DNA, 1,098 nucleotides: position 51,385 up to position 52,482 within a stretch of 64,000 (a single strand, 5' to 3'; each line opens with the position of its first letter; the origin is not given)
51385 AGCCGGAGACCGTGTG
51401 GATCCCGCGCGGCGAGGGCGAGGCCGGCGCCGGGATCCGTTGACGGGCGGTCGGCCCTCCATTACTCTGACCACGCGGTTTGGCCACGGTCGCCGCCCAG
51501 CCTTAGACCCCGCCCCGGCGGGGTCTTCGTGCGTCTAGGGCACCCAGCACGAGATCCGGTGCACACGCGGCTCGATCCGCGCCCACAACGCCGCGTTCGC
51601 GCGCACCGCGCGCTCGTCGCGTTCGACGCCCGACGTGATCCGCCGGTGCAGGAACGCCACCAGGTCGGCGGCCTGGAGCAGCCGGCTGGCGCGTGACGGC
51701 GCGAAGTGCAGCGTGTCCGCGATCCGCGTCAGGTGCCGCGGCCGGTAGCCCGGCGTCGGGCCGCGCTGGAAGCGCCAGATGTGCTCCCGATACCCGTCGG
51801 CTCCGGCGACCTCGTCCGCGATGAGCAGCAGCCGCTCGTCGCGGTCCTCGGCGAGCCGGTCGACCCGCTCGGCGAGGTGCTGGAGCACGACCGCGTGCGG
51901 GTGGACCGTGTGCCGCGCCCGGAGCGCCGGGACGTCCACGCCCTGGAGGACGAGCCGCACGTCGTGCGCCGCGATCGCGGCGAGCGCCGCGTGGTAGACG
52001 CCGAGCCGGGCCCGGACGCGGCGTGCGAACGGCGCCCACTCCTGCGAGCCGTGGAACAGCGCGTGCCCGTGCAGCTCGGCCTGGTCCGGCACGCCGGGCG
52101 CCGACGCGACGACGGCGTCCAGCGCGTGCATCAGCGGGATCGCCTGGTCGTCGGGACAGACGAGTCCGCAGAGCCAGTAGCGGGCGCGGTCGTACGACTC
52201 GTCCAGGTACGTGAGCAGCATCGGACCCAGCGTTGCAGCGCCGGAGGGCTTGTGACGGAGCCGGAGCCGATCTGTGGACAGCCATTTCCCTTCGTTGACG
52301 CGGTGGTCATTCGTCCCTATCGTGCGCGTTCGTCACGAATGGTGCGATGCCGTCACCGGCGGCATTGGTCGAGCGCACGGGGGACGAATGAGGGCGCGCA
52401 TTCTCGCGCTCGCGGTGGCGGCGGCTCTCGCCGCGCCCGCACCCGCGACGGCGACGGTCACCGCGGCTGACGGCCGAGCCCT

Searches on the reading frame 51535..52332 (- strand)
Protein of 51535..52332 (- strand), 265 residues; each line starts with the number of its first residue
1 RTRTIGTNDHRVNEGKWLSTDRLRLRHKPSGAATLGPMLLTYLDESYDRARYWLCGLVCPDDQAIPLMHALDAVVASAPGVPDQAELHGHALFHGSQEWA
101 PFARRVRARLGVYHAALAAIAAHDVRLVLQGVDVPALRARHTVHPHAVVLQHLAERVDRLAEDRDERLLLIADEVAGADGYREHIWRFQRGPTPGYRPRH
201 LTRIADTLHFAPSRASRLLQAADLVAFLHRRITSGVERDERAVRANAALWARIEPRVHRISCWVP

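Call 61: search_protein_families(library=pfam, proteins=[window:51535-52332:-], max_evalue=0.001)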
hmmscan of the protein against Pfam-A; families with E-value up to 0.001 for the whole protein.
window:51535-52332:- (265 aa): 1 family
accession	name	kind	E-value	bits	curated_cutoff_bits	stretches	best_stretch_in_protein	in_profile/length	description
PF12686.12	DUF3800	-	5.2e-09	37.4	21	1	42-231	3-148/149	Protein of unknown function (DUF3800)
